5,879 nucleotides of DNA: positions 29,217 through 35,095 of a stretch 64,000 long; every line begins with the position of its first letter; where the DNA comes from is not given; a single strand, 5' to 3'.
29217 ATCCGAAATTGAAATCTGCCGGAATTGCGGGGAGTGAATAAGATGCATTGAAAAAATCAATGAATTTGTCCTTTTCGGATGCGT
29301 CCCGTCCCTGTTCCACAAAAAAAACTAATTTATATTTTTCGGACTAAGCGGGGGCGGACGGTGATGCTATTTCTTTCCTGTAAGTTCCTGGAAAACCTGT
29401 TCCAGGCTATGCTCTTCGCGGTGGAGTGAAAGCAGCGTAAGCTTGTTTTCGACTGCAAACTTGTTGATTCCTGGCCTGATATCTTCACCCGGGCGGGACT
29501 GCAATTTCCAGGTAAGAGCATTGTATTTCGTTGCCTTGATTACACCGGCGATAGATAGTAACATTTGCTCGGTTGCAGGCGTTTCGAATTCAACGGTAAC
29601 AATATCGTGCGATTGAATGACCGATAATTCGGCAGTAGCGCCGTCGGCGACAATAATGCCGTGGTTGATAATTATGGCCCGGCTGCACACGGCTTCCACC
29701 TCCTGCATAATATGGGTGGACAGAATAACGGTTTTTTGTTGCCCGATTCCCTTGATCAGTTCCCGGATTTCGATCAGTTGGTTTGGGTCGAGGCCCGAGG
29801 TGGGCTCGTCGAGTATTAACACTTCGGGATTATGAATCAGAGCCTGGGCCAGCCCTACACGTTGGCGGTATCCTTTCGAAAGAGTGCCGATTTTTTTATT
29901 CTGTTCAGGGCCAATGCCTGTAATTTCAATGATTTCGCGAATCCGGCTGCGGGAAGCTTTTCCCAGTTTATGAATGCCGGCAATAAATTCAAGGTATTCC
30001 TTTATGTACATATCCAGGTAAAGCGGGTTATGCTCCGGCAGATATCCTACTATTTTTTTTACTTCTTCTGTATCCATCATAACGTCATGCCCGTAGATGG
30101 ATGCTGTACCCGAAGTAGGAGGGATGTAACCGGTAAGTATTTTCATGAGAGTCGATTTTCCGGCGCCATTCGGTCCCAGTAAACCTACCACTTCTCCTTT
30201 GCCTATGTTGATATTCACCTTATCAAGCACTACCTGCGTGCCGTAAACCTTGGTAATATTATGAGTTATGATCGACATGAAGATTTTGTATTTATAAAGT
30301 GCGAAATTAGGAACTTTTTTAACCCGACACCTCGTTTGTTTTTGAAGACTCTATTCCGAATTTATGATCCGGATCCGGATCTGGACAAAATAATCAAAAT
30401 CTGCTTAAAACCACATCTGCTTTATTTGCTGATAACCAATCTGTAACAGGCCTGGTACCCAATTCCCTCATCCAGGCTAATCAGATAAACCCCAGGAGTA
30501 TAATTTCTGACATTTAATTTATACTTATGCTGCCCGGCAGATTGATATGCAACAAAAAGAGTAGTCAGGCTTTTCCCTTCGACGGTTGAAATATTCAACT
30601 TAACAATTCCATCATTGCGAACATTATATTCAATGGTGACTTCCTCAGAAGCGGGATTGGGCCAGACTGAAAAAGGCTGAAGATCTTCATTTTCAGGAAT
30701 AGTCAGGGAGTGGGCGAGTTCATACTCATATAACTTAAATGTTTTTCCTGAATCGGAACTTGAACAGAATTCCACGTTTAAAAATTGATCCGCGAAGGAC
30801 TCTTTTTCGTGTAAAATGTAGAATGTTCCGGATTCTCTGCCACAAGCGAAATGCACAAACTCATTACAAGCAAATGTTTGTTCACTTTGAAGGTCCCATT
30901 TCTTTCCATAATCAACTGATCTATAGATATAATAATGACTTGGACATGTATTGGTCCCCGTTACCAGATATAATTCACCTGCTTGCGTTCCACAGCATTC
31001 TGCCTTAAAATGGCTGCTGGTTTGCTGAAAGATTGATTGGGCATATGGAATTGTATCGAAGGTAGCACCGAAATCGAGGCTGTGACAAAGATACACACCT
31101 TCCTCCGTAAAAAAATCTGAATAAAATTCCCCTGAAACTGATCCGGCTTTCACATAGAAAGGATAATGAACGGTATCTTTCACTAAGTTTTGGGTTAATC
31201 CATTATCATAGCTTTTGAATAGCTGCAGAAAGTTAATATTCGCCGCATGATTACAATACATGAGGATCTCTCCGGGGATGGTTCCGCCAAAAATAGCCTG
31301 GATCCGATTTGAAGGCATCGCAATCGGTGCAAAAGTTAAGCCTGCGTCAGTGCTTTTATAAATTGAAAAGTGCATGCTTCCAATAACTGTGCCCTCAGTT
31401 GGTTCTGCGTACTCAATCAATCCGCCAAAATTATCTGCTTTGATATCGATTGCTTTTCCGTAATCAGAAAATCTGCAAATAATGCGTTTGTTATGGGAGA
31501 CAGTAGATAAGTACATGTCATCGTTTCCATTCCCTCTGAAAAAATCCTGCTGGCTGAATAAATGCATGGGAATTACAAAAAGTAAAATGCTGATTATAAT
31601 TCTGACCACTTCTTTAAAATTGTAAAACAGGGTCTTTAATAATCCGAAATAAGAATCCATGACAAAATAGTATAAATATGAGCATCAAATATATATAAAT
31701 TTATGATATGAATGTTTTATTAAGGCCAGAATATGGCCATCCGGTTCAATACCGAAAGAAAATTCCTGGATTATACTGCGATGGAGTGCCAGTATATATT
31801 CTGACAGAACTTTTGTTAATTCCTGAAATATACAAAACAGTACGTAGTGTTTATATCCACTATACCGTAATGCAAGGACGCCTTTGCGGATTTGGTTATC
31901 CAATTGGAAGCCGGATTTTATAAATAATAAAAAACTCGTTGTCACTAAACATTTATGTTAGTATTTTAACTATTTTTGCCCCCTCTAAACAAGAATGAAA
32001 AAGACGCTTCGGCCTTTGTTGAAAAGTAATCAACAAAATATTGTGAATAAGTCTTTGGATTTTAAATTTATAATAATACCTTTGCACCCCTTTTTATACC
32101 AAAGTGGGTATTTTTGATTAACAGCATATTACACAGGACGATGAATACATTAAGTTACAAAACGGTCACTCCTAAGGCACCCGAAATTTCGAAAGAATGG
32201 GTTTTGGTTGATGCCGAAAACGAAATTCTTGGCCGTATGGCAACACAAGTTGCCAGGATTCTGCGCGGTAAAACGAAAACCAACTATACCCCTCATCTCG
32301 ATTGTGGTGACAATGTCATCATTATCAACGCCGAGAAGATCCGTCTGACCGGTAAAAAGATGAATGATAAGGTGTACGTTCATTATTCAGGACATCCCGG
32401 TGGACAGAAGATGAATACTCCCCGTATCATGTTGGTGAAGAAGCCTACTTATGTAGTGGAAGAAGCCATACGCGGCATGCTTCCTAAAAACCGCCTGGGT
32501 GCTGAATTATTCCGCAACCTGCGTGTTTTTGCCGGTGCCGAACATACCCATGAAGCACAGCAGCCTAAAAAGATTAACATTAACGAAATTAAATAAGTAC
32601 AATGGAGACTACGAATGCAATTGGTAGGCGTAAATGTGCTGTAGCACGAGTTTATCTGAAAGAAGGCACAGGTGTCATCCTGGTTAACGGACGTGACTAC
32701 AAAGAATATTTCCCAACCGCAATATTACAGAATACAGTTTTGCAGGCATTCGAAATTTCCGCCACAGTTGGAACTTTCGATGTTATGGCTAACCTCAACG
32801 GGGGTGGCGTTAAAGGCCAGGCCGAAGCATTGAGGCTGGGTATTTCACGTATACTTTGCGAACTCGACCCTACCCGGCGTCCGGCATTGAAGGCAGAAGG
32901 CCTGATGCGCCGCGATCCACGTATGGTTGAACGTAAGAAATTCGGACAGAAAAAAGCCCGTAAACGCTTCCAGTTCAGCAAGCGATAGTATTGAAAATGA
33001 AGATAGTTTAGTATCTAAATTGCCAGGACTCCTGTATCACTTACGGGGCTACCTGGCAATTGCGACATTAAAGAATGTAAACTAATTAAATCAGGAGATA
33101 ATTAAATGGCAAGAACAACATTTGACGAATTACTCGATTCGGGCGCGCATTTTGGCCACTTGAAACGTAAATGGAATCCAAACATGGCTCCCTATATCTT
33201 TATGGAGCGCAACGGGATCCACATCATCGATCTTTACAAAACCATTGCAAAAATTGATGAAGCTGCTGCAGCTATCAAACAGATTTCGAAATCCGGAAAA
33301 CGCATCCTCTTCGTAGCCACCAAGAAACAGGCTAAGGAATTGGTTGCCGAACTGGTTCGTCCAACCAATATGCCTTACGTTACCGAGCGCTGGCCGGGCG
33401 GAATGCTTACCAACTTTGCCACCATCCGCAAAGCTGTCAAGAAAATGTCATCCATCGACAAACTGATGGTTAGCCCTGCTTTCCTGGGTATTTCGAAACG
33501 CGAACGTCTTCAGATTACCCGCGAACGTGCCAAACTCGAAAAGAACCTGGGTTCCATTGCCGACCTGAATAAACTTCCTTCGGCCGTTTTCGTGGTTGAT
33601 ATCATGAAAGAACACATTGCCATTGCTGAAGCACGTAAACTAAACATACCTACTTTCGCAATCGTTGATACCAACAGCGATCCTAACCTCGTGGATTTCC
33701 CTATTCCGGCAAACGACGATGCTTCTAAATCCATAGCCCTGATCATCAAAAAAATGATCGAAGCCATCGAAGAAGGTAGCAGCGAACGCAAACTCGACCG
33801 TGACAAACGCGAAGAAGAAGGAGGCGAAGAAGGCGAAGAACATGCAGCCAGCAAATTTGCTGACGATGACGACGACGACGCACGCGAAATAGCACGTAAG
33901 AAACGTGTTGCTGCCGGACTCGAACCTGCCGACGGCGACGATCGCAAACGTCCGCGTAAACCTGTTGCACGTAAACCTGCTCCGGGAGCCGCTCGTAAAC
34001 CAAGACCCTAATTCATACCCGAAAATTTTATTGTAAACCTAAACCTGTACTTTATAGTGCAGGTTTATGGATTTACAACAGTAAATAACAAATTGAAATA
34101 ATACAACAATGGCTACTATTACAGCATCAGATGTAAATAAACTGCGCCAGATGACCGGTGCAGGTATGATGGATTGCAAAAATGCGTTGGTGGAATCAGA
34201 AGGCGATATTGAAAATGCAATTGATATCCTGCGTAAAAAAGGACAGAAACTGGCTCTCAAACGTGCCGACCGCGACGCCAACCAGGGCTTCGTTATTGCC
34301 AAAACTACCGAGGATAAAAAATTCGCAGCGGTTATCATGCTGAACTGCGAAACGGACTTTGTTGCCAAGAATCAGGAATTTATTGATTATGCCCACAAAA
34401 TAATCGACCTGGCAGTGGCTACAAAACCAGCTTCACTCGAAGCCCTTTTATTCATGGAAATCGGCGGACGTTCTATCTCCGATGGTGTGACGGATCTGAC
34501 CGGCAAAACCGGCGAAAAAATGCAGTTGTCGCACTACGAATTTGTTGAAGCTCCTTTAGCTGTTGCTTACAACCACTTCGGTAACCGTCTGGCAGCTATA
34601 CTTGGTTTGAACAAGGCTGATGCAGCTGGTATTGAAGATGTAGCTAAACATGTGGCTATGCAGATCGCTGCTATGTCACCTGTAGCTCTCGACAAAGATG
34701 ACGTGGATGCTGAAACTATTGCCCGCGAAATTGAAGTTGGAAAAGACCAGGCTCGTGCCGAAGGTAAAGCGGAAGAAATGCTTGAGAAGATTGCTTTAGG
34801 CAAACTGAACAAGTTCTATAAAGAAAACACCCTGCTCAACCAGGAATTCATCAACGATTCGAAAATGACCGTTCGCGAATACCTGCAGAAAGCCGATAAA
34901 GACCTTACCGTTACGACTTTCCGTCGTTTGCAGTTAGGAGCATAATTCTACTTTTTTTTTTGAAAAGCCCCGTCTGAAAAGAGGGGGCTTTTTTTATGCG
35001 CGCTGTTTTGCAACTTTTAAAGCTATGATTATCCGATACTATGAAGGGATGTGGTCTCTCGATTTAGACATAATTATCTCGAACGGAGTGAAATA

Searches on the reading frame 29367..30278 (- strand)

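Call 6: search_protein_families(library=pfam, proteins=[window:29367-30278:-], max_evalue=0.001)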
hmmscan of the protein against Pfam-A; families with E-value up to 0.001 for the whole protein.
window:29367-30278:- (303 aa): 3 families
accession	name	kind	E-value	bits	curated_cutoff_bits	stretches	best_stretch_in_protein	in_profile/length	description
PF00005.33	ABC_tran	-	5e-32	111.8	25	1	18-161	1-137/137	ABC transporter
PF13304.12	AAA_21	-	1e-12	49.2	27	1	134-191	239-300/304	AAA domain, putative AbiEii toxin, Type IV TA system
PF13166.12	AAA_13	-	0.00029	20.1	36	0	35-138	23-120/713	AAA domain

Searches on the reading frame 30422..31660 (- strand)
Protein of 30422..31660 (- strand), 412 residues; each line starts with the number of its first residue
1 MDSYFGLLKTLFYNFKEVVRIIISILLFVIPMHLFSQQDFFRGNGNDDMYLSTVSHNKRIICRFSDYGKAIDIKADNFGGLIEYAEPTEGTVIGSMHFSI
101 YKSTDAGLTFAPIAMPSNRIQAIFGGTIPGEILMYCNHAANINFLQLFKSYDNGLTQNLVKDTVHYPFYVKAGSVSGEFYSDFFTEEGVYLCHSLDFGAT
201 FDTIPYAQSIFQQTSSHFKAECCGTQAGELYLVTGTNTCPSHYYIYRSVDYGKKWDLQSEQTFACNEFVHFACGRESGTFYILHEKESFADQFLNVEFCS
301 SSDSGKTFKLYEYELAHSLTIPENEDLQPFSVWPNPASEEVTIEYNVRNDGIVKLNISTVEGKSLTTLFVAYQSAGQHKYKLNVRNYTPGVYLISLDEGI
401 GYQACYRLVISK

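Call 6: search_protein_families(library=pfam, proteins=[window:30422-31660:-], max_evalue=0.001)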
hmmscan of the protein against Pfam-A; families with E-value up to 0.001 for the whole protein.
window:30422-31660:- (412 aa): 3 families
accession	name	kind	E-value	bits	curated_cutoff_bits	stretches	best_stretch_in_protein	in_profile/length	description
PF18962.6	Por_Secre_tail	-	4.8e-09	36.8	27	1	332-402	1-68/75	Secretion system C-terminal sorting domain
PF15902.12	Sortilin-Vps10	-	0.00017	20.9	33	0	245-319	3-68/446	Sortilin, neurotensin receptor 3,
PF02012.26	BNR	-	0.00044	20.2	27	0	246-256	1-11/12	BNR/Asp-box repeat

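Call 58: search_protein_families(library=ncbifam, proteins=[window:30422-31657:-], max_evalue=1)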
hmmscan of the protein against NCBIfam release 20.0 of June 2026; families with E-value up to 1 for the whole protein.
window:30422-31657:- (411 aa): 6 families
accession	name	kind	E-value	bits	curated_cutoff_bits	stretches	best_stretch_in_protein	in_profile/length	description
NF038113.1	T9SSA_dep_M36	equivalog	5.2e-07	28.2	885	1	302-403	766-862/869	T9SS-dependent M36 family metallopeptidase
NF052323.1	T9SSA_dep_M6i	equivalog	6.4e-07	27.7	600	1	332-393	961-1022/1043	T9SS-dependent M6-like inactivated metalloprotease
TIGR04183.1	Por_Secre_tail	domain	4.6e-06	26.5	23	1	331-398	1-61/72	T9SS type A sorting domain-containing protein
NF050177.1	TapA_OM_Porphy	equivalog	0.001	17.9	500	1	330-394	472-529/544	TapA/TapC family T9SS-dependent outer membrane protein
NF046073.1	UpsA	equivalog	0.033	14.3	130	1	314-365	31-81/136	pilin subunit UpsA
NF010976.0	PRK14399.1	equivalog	0.085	12.7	419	1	4-40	60-96/258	membrane protein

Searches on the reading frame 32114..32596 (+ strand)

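Call 6: search_protein_families(library=pfam, proteins=[window:32114-32596:+], max_evalue=0.001)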
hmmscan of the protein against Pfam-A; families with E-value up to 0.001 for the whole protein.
window:32114-32596:+ (160 aa): 1 family
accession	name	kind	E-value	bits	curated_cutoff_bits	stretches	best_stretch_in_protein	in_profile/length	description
PF00572.24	Ribosomal_L13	-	1.4e-45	154.7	23.8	1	27-144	1-118/119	Ribosomal protein L13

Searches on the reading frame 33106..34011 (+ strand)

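Call 28: search_protein_families(library=pfam, proteins=[window:33106-34011:+], max_evalue=0.00001)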
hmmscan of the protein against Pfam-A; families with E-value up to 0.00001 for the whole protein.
window:33106-34011:+ (301 aa): 1 family
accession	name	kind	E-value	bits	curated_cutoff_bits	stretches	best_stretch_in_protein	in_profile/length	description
PF00318.25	Ribosomal_S2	-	2.5e-89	298.6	26.1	1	9-224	1-216/216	Ribosomal protein S2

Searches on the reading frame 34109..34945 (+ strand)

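Call 28: search_protein_families(library=pfam, proteins=[window:34109-34945:+], max_evalue=0.00001)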
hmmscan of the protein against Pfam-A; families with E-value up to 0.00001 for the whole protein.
window:34109-34945:+ (278 aa): 1 family
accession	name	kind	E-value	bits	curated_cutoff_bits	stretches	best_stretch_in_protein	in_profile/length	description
PF00889.24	EF_TS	-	3.9e-59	200.1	27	1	73-277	1-203/204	Elongation factor TS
